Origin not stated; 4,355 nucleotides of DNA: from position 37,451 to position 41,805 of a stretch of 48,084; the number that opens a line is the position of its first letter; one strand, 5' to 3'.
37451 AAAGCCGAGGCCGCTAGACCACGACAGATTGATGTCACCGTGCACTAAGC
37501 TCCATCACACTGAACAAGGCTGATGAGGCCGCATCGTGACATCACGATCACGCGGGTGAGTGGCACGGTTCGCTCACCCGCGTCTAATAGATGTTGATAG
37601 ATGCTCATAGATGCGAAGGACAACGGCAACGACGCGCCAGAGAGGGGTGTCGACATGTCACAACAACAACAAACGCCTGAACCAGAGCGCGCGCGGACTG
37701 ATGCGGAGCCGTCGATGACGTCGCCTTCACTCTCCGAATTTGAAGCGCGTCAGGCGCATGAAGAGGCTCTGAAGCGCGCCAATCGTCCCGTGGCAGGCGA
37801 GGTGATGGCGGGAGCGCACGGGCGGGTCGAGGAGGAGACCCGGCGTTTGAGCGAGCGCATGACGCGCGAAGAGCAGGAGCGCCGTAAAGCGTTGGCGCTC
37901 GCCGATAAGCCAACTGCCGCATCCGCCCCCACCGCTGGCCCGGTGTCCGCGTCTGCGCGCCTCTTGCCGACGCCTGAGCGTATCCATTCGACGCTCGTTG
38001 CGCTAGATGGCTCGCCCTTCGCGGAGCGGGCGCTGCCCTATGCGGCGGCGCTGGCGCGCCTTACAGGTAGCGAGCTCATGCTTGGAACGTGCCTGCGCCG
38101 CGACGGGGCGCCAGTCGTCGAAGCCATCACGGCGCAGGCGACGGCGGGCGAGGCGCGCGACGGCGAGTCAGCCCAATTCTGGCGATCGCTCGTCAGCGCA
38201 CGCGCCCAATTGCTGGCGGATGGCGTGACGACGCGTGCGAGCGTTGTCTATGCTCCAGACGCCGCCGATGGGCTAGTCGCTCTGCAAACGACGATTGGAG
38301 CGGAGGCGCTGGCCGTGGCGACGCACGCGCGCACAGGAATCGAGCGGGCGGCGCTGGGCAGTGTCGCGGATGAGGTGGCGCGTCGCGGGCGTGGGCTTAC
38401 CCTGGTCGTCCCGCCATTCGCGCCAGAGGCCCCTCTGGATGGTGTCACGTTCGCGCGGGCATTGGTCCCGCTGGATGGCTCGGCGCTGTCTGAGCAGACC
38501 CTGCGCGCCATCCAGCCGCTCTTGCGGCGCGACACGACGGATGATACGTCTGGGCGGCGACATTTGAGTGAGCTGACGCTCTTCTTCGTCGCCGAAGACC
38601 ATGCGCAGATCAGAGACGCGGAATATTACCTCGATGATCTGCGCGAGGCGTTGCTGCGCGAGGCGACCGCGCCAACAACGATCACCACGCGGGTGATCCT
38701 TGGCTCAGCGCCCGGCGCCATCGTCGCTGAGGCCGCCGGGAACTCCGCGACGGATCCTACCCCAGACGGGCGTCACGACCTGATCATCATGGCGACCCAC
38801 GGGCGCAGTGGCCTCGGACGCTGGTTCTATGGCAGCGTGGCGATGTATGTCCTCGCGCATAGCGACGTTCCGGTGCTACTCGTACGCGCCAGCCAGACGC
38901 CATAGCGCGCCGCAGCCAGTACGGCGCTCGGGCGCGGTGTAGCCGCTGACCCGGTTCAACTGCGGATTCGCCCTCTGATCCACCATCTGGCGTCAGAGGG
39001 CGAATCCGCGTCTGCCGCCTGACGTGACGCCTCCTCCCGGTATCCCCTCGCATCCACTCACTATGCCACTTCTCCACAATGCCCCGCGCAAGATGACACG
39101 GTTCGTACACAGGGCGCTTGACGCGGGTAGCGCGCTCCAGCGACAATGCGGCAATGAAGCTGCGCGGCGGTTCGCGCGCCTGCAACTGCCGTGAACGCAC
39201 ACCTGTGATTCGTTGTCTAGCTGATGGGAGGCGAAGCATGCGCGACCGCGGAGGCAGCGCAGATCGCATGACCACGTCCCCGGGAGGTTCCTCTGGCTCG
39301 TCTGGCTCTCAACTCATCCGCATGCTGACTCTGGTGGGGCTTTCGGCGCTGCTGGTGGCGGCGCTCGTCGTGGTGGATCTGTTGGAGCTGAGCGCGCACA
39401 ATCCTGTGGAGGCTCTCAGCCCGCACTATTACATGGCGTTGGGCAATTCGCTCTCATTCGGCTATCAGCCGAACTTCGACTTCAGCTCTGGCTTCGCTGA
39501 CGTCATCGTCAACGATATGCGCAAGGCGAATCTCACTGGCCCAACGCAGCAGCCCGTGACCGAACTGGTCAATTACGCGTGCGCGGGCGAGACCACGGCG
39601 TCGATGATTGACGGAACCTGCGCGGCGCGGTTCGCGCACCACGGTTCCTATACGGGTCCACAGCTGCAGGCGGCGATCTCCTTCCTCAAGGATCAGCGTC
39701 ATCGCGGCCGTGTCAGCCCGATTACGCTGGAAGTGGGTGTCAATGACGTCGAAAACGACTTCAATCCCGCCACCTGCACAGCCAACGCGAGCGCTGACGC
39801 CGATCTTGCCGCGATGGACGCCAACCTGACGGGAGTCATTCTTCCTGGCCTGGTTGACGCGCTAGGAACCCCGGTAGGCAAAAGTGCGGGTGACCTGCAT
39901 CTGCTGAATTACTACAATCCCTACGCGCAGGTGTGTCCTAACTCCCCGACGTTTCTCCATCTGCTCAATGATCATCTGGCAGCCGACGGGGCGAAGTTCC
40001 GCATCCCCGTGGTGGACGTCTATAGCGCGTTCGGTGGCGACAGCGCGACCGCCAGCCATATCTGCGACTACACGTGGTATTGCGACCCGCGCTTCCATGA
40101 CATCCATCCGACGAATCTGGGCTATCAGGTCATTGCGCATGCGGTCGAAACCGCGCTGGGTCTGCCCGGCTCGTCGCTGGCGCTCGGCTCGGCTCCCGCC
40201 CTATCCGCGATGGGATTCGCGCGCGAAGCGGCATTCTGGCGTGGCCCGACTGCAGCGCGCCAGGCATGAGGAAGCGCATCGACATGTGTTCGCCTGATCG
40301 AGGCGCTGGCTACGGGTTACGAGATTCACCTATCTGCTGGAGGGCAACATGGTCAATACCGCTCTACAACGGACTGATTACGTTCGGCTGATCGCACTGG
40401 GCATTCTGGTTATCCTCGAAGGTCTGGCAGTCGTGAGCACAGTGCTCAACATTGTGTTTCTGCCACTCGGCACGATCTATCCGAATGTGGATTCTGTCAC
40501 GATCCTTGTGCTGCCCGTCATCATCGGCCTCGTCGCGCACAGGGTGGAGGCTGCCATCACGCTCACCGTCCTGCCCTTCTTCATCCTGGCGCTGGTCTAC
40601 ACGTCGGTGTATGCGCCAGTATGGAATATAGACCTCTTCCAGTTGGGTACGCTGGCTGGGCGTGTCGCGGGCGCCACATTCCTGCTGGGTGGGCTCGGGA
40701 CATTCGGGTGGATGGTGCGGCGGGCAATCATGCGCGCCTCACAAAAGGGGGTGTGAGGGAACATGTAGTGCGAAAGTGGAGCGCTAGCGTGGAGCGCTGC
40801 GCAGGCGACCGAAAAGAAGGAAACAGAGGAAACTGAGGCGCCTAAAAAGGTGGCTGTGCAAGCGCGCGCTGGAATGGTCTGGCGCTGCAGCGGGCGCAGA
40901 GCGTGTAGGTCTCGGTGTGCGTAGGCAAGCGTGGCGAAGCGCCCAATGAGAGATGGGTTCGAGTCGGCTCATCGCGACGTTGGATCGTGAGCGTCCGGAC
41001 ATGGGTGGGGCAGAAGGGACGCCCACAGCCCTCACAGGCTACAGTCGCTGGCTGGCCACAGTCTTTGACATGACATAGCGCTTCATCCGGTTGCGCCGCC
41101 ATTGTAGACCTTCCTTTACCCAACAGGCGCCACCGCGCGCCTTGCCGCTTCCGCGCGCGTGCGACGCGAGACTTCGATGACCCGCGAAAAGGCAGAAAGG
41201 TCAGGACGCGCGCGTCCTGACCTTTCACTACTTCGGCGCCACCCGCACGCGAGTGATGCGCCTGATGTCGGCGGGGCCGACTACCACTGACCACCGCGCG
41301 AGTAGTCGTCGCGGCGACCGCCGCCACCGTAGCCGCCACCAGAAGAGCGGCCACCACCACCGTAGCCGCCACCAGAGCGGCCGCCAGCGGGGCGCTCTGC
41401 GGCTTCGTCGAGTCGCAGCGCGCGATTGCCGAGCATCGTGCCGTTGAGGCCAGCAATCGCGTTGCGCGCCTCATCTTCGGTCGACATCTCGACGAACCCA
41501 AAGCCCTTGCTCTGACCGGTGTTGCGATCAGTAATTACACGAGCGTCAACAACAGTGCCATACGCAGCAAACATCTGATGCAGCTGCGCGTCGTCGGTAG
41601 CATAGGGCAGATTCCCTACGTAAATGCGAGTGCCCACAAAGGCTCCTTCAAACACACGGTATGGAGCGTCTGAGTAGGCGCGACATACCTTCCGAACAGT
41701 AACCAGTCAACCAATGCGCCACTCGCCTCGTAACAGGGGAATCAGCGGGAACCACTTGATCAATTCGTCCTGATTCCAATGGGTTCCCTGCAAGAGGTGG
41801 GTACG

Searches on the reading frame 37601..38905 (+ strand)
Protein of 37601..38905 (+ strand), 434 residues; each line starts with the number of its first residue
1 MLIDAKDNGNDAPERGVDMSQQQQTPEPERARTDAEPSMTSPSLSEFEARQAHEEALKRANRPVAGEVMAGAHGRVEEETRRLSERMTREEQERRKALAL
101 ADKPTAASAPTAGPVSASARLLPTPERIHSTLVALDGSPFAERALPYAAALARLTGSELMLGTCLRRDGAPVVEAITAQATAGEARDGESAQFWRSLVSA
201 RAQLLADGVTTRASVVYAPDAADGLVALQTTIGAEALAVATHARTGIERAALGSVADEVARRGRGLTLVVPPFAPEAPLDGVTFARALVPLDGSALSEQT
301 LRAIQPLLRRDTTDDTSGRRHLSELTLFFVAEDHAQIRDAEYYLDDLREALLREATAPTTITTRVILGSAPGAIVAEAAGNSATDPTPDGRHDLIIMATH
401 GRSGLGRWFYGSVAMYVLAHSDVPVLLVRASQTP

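Call 10: search_protein_families(library=pfam, proteins=[window:37601-38905:+])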
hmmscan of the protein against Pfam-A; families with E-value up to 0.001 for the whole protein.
window:37601-38905:+ (434 aa): 1 family
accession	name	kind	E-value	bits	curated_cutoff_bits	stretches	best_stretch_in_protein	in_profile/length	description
PF00582.32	Usp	-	6.1e-27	95.3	24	2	132-270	6-140/141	Universal stress protein family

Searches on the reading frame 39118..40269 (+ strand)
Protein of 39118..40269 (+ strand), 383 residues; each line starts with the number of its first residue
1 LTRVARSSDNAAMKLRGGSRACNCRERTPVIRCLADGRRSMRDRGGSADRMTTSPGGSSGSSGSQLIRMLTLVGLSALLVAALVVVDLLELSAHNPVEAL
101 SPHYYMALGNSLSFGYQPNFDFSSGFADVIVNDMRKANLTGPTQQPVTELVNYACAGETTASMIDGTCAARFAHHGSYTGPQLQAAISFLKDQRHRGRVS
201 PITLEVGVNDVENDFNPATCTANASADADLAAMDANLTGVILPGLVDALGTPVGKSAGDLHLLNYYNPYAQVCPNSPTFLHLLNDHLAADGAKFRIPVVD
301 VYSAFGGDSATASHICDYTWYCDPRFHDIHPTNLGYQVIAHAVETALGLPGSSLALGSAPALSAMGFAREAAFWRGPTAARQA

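Call 10: search_protein_families(library=pfam, proteins=[window:39118-40269:+])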
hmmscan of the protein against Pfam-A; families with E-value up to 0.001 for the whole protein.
window:39118-40269:+ (383 aa): 2 families
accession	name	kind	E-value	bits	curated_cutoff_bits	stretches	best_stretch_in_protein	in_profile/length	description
PF13472.12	Lipase_GDSL_2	-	1.4e-09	39.2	32.9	1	107-338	1-178/178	GDSL-like Lipase/Acylhydrolase family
PF00657.28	Lipase_GDSL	-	1.1e-08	35.9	23.6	1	105-343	1-208/208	GDSL-like Lipase/Acylhydrolase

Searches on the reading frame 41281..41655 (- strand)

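Call 21: search_protein_families(library=pfam, proteins=[window:41281-41655:-])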
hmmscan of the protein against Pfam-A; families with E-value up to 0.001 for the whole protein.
window:41281-41655:- (124 aa): 1 family
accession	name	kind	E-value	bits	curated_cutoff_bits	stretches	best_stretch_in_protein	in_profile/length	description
PF00076.28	RRM_1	-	4e-25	87.9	20.7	1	11-81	1-70/70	RNA recognition motif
